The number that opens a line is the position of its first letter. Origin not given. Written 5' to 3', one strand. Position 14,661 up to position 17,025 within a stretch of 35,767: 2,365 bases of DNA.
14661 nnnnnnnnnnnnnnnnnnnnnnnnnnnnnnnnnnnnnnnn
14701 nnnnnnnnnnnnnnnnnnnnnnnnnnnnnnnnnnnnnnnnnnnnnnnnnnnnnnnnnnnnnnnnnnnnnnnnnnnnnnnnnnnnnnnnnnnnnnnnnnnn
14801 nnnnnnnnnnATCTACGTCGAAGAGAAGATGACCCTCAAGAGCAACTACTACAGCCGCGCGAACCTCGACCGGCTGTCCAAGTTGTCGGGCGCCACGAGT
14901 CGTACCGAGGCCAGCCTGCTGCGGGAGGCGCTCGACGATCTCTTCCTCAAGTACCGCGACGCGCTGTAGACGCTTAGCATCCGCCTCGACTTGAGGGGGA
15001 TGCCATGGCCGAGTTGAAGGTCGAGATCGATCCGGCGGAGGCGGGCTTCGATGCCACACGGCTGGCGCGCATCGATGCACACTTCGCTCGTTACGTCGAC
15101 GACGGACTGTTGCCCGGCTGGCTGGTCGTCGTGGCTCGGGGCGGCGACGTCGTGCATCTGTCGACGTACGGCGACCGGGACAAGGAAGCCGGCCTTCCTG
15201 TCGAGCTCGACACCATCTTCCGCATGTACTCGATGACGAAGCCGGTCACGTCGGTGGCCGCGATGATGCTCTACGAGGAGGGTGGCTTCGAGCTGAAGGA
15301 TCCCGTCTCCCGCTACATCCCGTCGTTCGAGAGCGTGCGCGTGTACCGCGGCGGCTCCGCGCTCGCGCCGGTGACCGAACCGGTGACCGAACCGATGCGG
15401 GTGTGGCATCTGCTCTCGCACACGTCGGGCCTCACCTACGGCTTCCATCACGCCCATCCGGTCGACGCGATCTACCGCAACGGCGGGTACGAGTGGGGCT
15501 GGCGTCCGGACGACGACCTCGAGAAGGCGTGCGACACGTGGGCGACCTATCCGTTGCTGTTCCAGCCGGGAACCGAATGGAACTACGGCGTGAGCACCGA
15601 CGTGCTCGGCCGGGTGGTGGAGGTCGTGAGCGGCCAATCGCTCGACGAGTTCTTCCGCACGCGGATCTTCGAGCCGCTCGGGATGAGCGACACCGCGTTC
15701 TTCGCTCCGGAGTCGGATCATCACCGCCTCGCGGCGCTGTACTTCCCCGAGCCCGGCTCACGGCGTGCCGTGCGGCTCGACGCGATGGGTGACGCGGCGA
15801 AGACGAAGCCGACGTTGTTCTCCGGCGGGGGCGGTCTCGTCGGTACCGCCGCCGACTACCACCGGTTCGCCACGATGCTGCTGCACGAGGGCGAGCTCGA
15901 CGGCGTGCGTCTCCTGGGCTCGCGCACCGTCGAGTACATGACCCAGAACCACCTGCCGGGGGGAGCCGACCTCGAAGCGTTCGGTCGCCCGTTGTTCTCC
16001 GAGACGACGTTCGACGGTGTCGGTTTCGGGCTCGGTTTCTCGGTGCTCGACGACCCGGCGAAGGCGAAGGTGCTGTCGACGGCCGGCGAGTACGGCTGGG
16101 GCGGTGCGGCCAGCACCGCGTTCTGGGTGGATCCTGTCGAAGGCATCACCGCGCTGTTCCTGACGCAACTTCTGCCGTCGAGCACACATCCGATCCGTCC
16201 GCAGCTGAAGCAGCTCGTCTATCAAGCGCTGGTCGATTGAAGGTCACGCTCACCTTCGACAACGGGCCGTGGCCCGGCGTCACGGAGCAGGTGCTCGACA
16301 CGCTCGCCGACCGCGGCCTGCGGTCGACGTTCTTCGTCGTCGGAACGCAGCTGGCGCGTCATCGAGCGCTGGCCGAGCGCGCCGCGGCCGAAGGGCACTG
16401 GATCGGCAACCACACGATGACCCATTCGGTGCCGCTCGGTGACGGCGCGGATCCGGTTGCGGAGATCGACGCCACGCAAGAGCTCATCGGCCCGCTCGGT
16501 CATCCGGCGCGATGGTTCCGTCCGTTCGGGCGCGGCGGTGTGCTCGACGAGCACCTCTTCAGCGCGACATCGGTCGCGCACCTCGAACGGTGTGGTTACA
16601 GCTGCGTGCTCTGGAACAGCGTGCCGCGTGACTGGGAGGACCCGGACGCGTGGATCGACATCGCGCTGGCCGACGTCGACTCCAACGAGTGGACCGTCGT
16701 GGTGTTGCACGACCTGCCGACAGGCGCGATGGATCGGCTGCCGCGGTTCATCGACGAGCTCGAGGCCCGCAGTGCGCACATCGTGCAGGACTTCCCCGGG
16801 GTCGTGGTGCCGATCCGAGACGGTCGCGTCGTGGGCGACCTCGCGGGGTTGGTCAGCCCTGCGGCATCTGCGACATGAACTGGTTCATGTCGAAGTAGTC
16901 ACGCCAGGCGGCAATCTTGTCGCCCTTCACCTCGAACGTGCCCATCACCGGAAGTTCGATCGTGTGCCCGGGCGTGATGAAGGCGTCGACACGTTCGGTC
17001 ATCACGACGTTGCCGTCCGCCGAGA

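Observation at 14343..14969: Minimal GGDEF domain fused to a C-terminal ribbon-helix-helix DNA-binding tail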

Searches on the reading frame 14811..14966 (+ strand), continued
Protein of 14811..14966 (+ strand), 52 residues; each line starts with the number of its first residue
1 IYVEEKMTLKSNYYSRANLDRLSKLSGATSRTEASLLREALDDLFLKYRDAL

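Call 67: find_encoding_contigs(protein=P0158, flank=1500, max_places=2)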
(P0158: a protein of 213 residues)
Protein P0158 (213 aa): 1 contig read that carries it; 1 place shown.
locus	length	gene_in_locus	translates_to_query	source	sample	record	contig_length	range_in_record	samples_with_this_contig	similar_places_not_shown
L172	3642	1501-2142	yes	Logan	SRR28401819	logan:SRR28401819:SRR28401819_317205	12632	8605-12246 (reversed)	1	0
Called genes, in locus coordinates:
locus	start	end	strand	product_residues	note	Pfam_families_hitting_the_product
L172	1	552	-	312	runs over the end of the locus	?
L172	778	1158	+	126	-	-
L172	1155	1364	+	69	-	PF12844:HTH_19, PF13560:HTH_31, PF01381:HTH_3, PF13413:HTH_25 (weak), PF13443:HTH_26 (weak)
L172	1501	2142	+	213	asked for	PF00990:GGDEF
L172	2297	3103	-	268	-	PF00753:Lactamase_B, PF12706:Lactamase_B_2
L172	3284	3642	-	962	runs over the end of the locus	PF00072:Response_reg, PF01590:GAF, PF13185:GAF_2, PF13492:GAF_3, PF01590:GAF, PF13185:GAF_2, PF00512:HisKA, PF02518:HATPase_c, +1 more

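Call 83: search_dna_similar(query=window:14811-14966:+, collection=plasmids, mode=protein, max_evalue=0.001, max_rows=20)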
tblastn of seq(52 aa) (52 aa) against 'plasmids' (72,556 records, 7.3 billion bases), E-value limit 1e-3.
Records with a match: 1; places in all: 1; records where one place covers at least 80% of the query: 1.
Best place of each record, by identity: 60-80% 1.
By first word of the organism name: Bacillus 1.
By predicted mobility (MOB-suite, as given by PLSDB): conjugative 1.
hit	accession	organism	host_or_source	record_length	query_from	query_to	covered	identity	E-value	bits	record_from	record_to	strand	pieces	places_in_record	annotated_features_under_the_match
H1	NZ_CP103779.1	Bacillus toyonensis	cell culture,Commercial plant nursery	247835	6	48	83%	60.5%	2e-7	52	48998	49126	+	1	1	diguanylate cyclase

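Call 95: list_cluster_members(proteins=[P0163, P0156, P0174, P0205, P0225, P0246, P0237, P0190, P0158, P0152])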
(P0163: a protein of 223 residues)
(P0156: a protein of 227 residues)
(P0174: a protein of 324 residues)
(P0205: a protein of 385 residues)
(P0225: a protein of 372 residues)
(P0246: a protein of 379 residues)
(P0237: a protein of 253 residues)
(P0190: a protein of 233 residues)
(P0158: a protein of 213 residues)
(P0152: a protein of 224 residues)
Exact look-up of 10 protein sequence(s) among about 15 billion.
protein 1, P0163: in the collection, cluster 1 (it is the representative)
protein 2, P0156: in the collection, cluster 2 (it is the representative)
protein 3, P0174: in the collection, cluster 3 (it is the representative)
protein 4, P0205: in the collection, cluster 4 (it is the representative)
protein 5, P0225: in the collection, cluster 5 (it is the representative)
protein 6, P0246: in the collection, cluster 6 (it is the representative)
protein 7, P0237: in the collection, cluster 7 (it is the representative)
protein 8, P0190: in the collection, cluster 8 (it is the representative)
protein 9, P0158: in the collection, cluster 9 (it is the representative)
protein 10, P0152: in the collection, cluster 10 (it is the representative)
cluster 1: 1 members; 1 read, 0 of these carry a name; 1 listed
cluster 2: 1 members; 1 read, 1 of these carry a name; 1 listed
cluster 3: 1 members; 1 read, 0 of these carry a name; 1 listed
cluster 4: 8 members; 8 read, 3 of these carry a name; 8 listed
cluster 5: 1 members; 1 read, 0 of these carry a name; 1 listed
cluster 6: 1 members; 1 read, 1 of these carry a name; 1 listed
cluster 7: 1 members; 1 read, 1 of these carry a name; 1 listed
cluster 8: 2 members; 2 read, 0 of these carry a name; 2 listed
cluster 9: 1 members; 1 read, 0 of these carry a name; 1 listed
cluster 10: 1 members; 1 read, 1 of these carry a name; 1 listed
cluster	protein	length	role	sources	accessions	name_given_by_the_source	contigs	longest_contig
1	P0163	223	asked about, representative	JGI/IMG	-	-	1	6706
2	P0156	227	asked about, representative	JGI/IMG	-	diguanylate cyclase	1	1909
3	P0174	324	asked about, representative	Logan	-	-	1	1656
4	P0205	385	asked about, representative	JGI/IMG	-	diguanylate cyclase (GGDEF)-like protein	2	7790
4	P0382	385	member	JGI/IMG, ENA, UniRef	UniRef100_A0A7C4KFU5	Diguanylate cyclase n=1 Tax=Anaerolinea thermolimosa TaxID=229919 RepID=A0A7C4KFU5_9CHLR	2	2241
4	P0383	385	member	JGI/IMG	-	diguanylate cyclase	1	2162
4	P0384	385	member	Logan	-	-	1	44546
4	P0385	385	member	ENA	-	-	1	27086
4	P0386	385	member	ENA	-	-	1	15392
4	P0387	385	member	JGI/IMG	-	-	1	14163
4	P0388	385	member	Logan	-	-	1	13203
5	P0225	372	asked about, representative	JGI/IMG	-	-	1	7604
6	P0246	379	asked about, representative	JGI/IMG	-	diguanylate cyclase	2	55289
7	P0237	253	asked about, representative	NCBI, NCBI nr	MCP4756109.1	MAG: GGDEF domain-containing protein [Proteobacteria bacterium] | GGDEF domain-containing protein [Pseudomonadota bacterium]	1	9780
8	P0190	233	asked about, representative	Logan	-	-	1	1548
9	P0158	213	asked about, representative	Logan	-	-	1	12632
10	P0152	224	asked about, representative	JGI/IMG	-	diguanylate cyclase (GGDEF)-like protein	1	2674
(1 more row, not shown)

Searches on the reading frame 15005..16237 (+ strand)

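Call 3: search_protein_families(library=pfam, proteins=[window:15005-16237:+], max_evalue=1)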
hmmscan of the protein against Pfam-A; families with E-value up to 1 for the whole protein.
window:15005-16237:+ (411 aa): 1 family
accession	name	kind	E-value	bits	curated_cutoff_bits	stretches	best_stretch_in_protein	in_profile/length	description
PF00144.29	Beta-lactamase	-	5.6e-69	233.3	27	1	23-404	1-326/329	Beta-lactamase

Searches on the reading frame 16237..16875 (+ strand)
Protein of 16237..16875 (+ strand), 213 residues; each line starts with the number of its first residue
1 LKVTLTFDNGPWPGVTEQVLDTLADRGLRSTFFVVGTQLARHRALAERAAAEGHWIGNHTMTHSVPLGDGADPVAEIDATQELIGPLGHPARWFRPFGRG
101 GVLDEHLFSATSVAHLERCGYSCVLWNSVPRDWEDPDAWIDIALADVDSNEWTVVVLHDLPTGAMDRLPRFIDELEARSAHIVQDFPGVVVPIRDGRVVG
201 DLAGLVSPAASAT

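Call 3: search_protein_families(library=pfam, proteins=[window:16237-16875:+], max_evalue=1)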
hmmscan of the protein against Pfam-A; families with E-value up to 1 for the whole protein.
window:16237-16875:+ (213 aa): 1 family
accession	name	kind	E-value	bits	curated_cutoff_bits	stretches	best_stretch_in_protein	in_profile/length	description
PF01522.26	Polysacc_deac_1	-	1.5e-19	70.7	23.1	1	3-96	9-103/124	Polysaccharide deacetylase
